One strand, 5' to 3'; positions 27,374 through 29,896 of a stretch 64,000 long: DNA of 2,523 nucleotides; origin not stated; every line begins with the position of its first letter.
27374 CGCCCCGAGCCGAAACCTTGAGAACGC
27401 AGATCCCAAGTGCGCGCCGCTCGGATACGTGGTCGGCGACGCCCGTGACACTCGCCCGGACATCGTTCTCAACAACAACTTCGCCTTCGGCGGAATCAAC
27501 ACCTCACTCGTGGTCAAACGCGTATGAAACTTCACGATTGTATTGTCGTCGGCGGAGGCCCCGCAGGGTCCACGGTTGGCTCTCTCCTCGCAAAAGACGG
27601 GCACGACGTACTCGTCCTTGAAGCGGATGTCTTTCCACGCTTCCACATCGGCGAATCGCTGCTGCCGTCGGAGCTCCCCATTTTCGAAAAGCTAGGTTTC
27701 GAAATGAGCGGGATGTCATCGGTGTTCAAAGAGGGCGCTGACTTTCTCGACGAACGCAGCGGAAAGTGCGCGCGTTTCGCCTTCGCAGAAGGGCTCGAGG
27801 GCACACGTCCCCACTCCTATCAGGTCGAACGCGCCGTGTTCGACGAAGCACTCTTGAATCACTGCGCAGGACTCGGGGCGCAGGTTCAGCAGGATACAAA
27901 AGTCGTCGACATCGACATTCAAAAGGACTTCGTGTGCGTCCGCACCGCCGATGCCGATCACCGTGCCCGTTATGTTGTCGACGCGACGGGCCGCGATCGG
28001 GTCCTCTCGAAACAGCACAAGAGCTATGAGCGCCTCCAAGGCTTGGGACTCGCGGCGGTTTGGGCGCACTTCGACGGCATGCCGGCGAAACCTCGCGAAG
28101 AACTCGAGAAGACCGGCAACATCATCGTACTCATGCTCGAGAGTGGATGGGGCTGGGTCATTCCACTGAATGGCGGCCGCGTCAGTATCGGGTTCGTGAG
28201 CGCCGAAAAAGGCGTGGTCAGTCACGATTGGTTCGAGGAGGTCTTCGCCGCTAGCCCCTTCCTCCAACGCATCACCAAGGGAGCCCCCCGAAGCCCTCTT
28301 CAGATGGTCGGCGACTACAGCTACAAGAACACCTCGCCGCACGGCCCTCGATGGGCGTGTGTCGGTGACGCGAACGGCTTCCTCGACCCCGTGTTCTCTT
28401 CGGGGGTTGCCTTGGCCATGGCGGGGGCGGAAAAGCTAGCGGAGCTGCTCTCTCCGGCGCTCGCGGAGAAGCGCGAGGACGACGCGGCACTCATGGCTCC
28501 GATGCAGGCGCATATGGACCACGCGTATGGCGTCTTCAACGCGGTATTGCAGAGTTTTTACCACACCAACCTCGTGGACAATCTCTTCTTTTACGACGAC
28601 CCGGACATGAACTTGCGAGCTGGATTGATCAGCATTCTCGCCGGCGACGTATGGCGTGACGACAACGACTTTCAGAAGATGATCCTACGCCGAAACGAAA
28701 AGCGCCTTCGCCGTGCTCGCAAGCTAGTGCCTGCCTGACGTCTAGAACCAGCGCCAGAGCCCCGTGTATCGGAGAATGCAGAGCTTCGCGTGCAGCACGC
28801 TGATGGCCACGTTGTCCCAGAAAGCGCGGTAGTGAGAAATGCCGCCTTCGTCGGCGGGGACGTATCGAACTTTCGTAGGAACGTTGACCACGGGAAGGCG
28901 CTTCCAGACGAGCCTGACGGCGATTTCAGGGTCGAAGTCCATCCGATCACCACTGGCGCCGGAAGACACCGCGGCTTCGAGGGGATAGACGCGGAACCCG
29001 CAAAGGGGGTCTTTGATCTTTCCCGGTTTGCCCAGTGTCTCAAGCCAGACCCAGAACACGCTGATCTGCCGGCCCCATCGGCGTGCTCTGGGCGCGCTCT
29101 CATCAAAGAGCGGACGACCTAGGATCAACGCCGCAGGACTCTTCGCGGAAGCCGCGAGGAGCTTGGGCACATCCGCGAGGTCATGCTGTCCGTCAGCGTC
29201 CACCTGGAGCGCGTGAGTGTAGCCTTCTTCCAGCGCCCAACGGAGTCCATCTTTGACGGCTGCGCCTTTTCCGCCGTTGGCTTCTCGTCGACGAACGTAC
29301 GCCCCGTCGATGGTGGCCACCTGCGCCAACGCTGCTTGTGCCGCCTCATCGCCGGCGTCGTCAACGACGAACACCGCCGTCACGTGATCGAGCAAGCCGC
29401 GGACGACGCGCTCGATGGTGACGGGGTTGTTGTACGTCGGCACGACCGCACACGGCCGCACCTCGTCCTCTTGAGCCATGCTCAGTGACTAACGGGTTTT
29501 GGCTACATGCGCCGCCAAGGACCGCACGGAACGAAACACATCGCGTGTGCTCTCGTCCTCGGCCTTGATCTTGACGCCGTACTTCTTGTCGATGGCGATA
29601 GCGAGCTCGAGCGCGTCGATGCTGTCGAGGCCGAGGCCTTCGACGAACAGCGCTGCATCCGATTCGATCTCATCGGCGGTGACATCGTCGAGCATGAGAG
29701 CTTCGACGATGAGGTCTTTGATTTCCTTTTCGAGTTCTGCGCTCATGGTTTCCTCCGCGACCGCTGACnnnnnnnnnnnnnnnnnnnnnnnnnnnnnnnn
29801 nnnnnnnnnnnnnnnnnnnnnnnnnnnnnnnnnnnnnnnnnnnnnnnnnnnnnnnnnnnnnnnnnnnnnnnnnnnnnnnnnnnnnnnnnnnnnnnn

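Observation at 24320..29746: KS / CLF-like / KS / flavin-halogenase operon facing a GT2-ACP pair: an aryl-polyene-type type II PKS core without its usual accessory genes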

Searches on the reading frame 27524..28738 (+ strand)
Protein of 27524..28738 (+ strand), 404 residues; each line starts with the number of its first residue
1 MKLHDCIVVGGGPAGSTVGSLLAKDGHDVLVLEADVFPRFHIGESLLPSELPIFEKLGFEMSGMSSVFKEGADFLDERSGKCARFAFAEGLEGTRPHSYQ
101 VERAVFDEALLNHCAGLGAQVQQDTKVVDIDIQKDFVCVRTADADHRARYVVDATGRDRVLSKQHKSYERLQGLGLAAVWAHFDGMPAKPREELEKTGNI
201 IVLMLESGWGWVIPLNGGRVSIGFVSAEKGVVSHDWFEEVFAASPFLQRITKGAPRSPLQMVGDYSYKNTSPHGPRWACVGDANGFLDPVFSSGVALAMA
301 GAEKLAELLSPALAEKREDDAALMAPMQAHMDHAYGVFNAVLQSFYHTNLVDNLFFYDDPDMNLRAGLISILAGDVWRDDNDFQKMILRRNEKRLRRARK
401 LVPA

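Call 3: search_protein_families(library=pfam, proteins=[window:27524-28738:+])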
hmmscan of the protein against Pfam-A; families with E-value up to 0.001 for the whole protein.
window:27524-28738:+ (404 aa): 9 families
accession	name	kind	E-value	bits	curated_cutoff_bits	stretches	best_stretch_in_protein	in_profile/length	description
PF04820.20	Trp_halogenase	-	1.4e-26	93.9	21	2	94-366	148-407/458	Tryptophan halogenase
PF01266.30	DAO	-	8e-09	35.9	27.9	0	5-36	1-32/353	FAD dependent oxidoreductase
PF01494.25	FAD_binding_3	-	1.5e-08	34.7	22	1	6-319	4-328/349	FAD binding domain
PF12831.13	FAD_oxidored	-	3.7e-06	26.9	27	1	5-158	1-147/416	FAD dependent oxidoreductase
PF13450.12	NAD_binding_8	-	8.9e-06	26.3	21.9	1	8-34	1-27/68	NAD(P)-binding Rossmann-like domain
PF13738.12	Pyr_redox_3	-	9.6e-06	25.5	30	0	7-35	1-30/305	Pyridine nucleotide-disulphide oxidoreductase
PF05834.18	Lycopene_cycl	-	2.4e-05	24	23.4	0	100-174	83-158/380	Lycopene cyclase protein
PF07992.20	Pyr_redox_2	-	9.5e-05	22.4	26.1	1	5-157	2-110/291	Pyridine nucleotide-disulphide oxidoreductase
PF03486.20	HI0933_like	-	0.0009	19.2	50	0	5-34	2-31/244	HI0933-like protein Rossmann domain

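Call 4: search_protein_families(library=ncbifam, proteins=[window:27524-28738:+])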
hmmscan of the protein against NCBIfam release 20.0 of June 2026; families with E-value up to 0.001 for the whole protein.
window:27524-28738:+ (404 aa): 40 families (the best 25 are shown)
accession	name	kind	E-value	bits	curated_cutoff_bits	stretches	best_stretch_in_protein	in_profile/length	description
NF033113.0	halo_ClmS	equivalog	4e-44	151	900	1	6-347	5-358/570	chloramphenicol-biosynthetic FADH2-dependent halogenase CmlS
NF049967.1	QhpG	equivalog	1.2e-34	120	240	1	7-348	2-324/423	flavin-dependent monooxygenase QhpG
TIGR02032.1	GG-red-SF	subfamily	1.7e-28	100.2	158.8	1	5-303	2-291/297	geranylgeranyl reductase family protein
NF038171.1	maturase_LodB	equivalog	7e-25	87.9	400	1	5-348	1-347/361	lysine-epsilon-oxidase maturase LodB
NF038174.1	maturase_GoxB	equivalog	1.5e-19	70.3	400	1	4-319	1-320/358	glycine oxidase maturase GoxB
NF004834.1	PRK06185.1-3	subfamily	5.5e-14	51.8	500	1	4-353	8-361/420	FAD-dependent oxidoreductase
NF004835.0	PRK06185.1-4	equivalog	1.3e-13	50.5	601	2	4-59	11-67/411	FAD-dependent oxidoreductase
NF045655.1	MkRedMenJ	equivalog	1.4e-12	47.2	700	1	5-310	6-316/406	menaquinone reductase MenJ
NF004833.1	PRK06185.1-1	subfamily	6.1e-11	41.7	488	1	5-59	4-59/403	FAD-dependent oxidoreductase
NF005313.0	PRK06847.1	subfamily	2.7e-09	36.5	372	1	2-148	3-151/375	hypothetical protein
NF033145.1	rif_monoox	equivalog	3.6e-09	36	800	1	5-157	2-152/472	rifampin monooxygenase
NF041080.1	DGGGPL_reductase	equivalog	5.9e-09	35.3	580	0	98-344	89-345/447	digeranylgeranylglycerophospholipid reductase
TIGR01790.1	carotene-cycl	subfamily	1.1e-08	34.6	209.5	1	5-168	1-149/387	lycopene cyclase family protein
TIGR01988.1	Ubi-OHases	subfamily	1.7e-08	33.7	224.65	1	5-164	1-170/387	ubiquinone biosynthesis hydroxylase, UbiH/UbiF/VisC/COQ6 family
TIGR02352.1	thiamin_ThiO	equivalog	7.1e-08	31.9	250.8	1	96-158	143-206/351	glycine oxidase ThiO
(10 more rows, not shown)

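Call 23: search_solved_structures(query=window:27524-28735:+, max_evalue=0.00001, show_alignments=2)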
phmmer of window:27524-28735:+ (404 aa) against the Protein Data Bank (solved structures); distinct sequences matched with E-value up to 0.00001: 20.
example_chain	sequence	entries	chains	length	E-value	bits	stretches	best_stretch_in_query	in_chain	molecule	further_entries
8zop_A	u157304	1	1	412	3.2e-46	161.2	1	4-334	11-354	Halogenase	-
3e1t_A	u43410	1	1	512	2e-39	138.8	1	3-358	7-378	Halogenase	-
7fco_A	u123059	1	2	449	8.7e-38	133.4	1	5-379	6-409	ChlB4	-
5buk_A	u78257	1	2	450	5e-37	130.9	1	5-382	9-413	FADH2-dependent halogenase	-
8gu0_A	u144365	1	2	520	6.5e-36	127.3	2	5-132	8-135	Non-heme halogenase radH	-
3nix_A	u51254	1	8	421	3.5e-35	124.9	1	5-385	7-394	Flavoprotein/dehydrogenase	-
5dbj_E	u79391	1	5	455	1.2e-34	123.1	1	4-378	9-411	FADH2-dependent halogenase PltA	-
3i3l_A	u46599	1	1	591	1.3e-34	123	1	7-347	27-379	Alkylhalidase CmlS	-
5bul_A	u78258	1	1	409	1.3e-29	106.5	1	4-374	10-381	flavin-dependent halogenase triple mutant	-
5bva_A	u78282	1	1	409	7.2e-29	104.1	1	4-375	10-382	flavin-dependent halogenase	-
7xgb_A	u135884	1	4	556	4e-17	65.4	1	4-323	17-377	Tetracycline 7-halogenase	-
7v0b_A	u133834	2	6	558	4e-17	65.4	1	4-323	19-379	Tetracycline 7-halogenase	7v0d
6bzt_A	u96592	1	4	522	6.7e-14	54.8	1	2-311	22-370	Halogenase PltM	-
6bza_A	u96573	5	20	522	7.1e-14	54.7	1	2-311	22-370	Halogenase PltM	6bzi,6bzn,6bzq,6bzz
5wgv_A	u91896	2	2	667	3.5e-08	35.9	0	266-313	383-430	Flavin-dependent halogenase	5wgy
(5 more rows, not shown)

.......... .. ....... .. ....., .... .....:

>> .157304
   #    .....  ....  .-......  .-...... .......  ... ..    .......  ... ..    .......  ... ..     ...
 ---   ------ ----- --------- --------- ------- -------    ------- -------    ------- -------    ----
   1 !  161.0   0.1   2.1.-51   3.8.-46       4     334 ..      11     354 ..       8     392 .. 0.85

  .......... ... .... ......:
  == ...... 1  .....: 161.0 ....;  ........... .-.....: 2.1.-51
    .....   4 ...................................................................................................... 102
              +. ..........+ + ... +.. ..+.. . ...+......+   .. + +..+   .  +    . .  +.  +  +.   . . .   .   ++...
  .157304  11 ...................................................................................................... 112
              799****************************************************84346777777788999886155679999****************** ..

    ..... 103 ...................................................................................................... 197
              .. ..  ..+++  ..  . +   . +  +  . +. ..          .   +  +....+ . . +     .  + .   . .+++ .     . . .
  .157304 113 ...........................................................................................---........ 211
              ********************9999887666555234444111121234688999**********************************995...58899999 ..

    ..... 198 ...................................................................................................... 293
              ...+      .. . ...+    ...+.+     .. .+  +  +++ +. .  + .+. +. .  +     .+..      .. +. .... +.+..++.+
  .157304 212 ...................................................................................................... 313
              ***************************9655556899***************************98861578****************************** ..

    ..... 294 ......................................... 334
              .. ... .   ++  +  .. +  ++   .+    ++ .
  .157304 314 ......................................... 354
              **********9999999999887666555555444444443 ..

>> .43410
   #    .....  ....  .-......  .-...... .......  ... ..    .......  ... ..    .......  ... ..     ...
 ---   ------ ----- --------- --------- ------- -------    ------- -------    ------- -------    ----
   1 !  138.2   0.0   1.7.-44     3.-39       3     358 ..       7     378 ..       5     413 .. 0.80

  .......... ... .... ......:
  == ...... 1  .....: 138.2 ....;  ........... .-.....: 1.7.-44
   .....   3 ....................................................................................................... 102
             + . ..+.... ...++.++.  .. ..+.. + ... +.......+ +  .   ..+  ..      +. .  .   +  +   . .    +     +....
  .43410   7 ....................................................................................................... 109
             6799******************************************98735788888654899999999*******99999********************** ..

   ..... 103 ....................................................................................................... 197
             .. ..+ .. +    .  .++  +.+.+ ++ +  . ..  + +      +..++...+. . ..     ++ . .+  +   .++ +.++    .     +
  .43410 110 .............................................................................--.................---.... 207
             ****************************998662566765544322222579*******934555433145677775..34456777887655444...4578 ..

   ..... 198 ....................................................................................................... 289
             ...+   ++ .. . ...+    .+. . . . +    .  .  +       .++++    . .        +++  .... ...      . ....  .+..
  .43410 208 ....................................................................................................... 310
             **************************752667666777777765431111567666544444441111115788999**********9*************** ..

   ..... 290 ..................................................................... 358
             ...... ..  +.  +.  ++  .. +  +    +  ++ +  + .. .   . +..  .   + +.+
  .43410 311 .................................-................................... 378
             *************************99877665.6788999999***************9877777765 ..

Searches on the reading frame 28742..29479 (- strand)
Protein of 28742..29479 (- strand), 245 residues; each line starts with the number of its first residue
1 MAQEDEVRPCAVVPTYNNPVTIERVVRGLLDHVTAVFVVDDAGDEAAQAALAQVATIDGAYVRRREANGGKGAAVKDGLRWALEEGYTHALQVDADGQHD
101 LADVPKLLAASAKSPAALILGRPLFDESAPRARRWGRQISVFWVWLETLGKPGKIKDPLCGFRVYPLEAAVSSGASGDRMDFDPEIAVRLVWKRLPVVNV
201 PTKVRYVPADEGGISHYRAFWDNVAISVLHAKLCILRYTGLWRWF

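Call 3: search_protein_families(library=pfam, proteins=[window:28742-29479:-])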
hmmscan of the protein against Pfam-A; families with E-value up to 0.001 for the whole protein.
window:28742-29479:- (245 aa): 1 family
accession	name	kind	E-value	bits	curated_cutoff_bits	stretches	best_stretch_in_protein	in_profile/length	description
PF00535.33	Glycos_transf_2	-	2.9e-15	57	23.3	1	11-156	2-150/168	Glycosyl transferase family 2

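Call 4: search_protein_families(library=ncbifam, proteins=[window:28742-29479:-])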
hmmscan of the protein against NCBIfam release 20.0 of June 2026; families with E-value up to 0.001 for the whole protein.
window:28742-29479:- (245 aa): 3 families
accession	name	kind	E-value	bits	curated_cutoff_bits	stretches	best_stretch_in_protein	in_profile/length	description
NF058614.1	PPMAGASynPpgS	equivalog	4.5e-14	52.4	370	1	12-206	5-198/226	polyprenyl-phospho-N-acetylgalactosaminyl synthase PpgS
TIGR04182.1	glyco_TIGR04182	equivalog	5.3e-12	45.7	325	1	10-226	3-210/293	S-layer glycoprotein N-glycosyltransferase AglJ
TIGR03965.1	mycofact_glyco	equivalog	0.00017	20.6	280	1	11-84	78-155/467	mycofactocin biosynthesis glycosyltransferase MftF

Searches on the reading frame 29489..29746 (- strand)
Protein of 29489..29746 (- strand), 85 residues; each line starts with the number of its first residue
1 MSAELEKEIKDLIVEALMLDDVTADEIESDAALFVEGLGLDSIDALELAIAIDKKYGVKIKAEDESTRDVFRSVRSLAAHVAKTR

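Call 3: search_protein_families(library=pfam, proteins=[window:29489-29746:-])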
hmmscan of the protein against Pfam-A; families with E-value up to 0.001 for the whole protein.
window:29489-29746:- (85 aa): 1 family
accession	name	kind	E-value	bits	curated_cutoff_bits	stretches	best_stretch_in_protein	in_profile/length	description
PF00550.31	PP-binding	-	1.4e-08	35.3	20.8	1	8-80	2-66/67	Phosphopantetheine attachment site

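Call 4: search_protein_families(library=ncbifam, proteins=[window:29489-29746:-])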
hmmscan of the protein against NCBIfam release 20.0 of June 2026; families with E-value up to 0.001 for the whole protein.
window:29489-29746:- (85 aa): 16 families
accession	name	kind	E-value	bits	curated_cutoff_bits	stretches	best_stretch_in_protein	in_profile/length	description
NF006617.0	PRK09184.1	subfamily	2.7e-29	101.1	70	1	3-85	12-94/96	phosphopantetheine-binding protein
NF058660.1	cispen_ACP_AmcB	equivalog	1.5e-10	41.1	80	1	5-84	2-78/80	cispentacin biosynthesis acyl carrier protein AmcB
NF003757.0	PRK05350.1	equivalog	1.1e-09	38.3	65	1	7-77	9-69/83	acyl carrier protein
TIGR00517.1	acyl_carrier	equivalog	5.1e-09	35.9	70.45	1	3-81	2-73/77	acyl carrier protein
NF002148.0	PRK00982.1-2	subfamily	5.1e-09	35.9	71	1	3-65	3-61/79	acyl carrier protein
NF005480.0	PRK07081.1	equivalog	9e-09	35.2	72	1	6-83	2-75/83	acyl carrier protein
NF002149.0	PRK00982.1-3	equivalog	1.5e-08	34.5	106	1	4-64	3-59/78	acyl carrier protein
NF002151.0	PRK00982.1-5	equivalog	9.4e-08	32.1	92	1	4-64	3-59/78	acyl carrier protein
NF005079.0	PRK06508.1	equivalog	1.4e-06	28.6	83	1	9-64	8-59/93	acyl carrier protein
NF002150.0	PRK00982.1-4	subfamily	1.4e-06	28.4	66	1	7-66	8-63/80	acyl carrier protein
NF002147.0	PRK00982.1-1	equivalog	3.9e-06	26.6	84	1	21-66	21-65/83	acyl carrier protein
NF040636.1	AcpM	exception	6.1e-06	26.2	146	1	22-67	20-64/93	meromycolate extension acyl carrier protein AcpM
NF052616.1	ACP_for_OlsHI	equivalog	1.5e-05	25.2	130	1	4-83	3-79/83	ornithine lipid biosynthesis acyl carrier protein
NF005798.0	PRK07639.1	equivalog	1.7e-05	25.1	100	1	4-83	5-80/91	petrobactin biosynthesis protein AsbD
NF003464.0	PRK05087.1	equivalog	3.6e-05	23.7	68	1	5-83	3-76/78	D-alanine--poly(phosphoribitol) ligase subunit DltC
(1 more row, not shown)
